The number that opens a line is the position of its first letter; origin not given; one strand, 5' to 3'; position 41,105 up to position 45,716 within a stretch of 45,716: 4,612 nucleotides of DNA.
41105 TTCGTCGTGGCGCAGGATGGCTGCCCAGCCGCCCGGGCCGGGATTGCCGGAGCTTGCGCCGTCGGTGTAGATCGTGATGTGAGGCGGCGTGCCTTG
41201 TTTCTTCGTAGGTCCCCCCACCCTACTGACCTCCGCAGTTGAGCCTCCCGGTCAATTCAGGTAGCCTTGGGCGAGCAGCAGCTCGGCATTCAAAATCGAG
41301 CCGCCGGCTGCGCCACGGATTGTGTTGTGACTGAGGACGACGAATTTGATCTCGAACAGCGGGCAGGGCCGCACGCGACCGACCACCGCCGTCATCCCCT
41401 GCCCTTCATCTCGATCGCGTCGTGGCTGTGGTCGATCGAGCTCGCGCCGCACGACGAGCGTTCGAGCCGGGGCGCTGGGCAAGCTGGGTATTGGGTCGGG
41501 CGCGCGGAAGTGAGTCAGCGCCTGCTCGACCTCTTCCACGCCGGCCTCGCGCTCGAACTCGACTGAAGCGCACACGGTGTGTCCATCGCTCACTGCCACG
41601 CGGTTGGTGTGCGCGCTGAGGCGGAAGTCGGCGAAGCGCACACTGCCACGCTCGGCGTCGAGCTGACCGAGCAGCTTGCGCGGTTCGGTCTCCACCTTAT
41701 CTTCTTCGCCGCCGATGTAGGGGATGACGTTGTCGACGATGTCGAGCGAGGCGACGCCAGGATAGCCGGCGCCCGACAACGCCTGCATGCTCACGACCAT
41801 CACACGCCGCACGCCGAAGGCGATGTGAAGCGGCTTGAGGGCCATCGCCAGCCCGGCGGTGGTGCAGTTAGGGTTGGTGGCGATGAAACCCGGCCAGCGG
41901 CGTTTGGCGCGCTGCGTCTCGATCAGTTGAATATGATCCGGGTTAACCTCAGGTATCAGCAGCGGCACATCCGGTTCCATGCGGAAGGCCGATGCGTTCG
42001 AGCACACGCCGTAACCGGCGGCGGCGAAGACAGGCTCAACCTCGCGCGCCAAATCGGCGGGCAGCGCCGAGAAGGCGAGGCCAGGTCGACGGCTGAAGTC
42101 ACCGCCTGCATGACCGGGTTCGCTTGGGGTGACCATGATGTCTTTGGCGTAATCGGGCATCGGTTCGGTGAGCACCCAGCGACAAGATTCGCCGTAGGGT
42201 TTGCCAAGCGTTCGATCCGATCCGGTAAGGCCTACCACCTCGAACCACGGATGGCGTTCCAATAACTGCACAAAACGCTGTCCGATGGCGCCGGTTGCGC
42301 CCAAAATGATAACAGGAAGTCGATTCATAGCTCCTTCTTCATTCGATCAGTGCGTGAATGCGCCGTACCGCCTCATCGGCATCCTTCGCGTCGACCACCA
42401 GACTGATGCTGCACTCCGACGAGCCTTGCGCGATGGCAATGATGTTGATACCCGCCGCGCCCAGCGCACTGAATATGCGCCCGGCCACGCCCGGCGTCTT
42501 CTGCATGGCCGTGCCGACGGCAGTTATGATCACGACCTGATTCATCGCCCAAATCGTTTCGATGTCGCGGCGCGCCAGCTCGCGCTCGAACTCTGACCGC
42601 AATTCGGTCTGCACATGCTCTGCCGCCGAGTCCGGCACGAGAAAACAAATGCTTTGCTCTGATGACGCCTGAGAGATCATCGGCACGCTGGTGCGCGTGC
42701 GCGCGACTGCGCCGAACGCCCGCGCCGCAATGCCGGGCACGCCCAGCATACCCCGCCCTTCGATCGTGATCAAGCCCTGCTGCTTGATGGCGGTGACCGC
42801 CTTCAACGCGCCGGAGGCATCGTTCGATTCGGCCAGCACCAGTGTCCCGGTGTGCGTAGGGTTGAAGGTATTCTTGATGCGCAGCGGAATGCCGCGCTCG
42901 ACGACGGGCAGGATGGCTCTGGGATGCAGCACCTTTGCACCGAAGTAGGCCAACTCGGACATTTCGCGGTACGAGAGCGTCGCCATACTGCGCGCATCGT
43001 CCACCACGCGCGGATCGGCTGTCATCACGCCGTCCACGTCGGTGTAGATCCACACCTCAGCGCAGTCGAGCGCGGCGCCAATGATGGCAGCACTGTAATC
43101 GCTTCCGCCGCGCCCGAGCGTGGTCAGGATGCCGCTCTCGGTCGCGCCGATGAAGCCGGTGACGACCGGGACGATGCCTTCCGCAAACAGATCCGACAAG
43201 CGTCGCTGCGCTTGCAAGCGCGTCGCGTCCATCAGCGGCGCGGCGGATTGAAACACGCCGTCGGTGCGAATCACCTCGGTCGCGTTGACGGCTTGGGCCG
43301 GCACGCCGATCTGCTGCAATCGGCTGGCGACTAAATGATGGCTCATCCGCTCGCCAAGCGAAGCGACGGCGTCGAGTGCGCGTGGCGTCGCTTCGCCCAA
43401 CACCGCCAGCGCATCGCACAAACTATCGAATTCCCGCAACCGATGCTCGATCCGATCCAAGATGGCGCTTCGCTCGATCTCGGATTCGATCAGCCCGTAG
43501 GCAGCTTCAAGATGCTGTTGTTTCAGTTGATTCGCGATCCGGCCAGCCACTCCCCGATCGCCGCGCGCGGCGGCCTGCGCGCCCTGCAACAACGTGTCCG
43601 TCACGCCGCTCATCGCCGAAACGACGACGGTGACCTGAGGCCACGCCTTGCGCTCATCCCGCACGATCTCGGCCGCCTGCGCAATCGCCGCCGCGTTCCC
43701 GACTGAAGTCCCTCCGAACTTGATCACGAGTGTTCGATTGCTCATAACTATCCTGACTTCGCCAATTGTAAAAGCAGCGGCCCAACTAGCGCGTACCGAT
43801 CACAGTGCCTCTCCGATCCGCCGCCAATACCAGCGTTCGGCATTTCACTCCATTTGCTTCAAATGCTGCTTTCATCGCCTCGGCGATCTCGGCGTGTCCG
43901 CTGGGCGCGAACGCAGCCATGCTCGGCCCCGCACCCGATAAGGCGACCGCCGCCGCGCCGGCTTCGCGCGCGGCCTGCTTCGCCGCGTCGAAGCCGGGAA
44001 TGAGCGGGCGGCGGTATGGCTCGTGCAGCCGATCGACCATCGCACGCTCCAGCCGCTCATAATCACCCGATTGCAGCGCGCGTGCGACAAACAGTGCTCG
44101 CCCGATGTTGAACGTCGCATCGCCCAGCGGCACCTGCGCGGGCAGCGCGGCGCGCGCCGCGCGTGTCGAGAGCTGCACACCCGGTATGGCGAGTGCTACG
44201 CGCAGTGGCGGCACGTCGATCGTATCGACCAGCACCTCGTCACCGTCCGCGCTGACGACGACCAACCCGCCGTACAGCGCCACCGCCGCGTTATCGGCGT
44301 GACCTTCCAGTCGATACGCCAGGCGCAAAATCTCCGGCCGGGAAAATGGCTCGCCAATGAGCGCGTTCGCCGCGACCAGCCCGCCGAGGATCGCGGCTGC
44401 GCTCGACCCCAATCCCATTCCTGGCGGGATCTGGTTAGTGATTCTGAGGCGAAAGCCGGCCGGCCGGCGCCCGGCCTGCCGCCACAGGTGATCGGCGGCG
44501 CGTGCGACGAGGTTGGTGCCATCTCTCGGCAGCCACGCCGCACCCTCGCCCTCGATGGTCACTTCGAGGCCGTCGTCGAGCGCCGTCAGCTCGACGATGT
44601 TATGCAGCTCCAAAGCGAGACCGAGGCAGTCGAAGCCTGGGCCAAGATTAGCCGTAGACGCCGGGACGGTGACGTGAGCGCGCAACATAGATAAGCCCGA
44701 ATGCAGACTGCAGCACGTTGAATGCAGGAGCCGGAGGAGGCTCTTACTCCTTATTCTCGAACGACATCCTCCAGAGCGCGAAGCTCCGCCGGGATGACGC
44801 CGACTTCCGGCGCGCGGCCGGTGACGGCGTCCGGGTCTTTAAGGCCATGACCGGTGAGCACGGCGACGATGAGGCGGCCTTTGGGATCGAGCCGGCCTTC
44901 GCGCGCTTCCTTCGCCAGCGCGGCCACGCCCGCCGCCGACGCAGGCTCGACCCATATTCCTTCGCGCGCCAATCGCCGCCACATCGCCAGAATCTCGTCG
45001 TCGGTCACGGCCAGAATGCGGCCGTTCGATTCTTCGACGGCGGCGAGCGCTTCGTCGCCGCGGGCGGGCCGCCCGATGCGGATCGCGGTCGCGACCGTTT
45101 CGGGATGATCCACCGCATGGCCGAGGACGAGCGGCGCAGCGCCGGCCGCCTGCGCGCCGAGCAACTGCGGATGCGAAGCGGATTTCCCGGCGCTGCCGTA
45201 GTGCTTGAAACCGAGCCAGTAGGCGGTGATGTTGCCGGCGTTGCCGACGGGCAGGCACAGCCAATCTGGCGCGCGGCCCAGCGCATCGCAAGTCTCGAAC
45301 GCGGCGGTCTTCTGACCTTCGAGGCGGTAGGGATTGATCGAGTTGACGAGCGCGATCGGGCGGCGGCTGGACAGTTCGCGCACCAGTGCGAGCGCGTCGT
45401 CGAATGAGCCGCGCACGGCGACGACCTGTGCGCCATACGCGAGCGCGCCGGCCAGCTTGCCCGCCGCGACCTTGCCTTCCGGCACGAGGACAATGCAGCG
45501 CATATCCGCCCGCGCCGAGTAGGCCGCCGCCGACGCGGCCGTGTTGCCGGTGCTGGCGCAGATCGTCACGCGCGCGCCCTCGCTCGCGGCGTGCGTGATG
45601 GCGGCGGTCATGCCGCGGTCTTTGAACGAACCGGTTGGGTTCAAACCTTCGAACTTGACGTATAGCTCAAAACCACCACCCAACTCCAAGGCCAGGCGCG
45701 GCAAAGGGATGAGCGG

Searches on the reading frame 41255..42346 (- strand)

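Call 79: search_protein_families(library=pfam, proteins=[window:41255-42346:-], max_evalue=0.00001)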
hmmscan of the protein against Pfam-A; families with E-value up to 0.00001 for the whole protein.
window:41255-42346:- (364 aa): 2 families
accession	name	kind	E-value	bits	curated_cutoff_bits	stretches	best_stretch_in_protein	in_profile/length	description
PF02774.23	Semialdhyde_dhC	-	6.3e-36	124.7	26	1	170-343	1-183/184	Semialdehyde dehydrogenase, dimerisation domain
PF01118.30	Semialdhyde_dh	-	5.2e-27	95.1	26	1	12-140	2-119/121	Semialdehyde dehydrogenase, NAD binding domain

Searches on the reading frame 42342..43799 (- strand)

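Call 79: search_protein_families(library=pfam, proteins=[window:42342-43799:-], max_evalue=0.00001)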
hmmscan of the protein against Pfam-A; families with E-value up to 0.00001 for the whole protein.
window:42342-43799:- (486 aa): 4 families
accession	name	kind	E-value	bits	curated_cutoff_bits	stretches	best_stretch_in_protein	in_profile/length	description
PF00696.33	AA_kinase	-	4.2e-53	180.9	24.9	1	23-310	2-234/234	Amino acid kinase family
PF22468.2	ACT_9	-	1.4e-40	137.3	27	2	425-483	1-59/61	ACT domain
PF13840.12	ACT_7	-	2.2e-16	59.9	27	1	423-482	7-64/65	ACT domain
PF01842.31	ACT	-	3.2e-15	56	27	1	435-485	10-65/66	ACT domain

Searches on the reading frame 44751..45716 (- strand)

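Call 79: search_protein_families(library=pfam, proteins=[window:44751-45716:-], max_evalue=0.00001)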
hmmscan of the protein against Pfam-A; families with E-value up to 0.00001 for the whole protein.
window:44751-45716:- (321 aa): 1 family
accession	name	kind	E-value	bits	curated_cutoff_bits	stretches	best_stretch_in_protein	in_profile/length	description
PF00291.31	PALP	-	6.1e-76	256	35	1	1-289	9-295/295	Pyridoxal-phosphate dependent enzyme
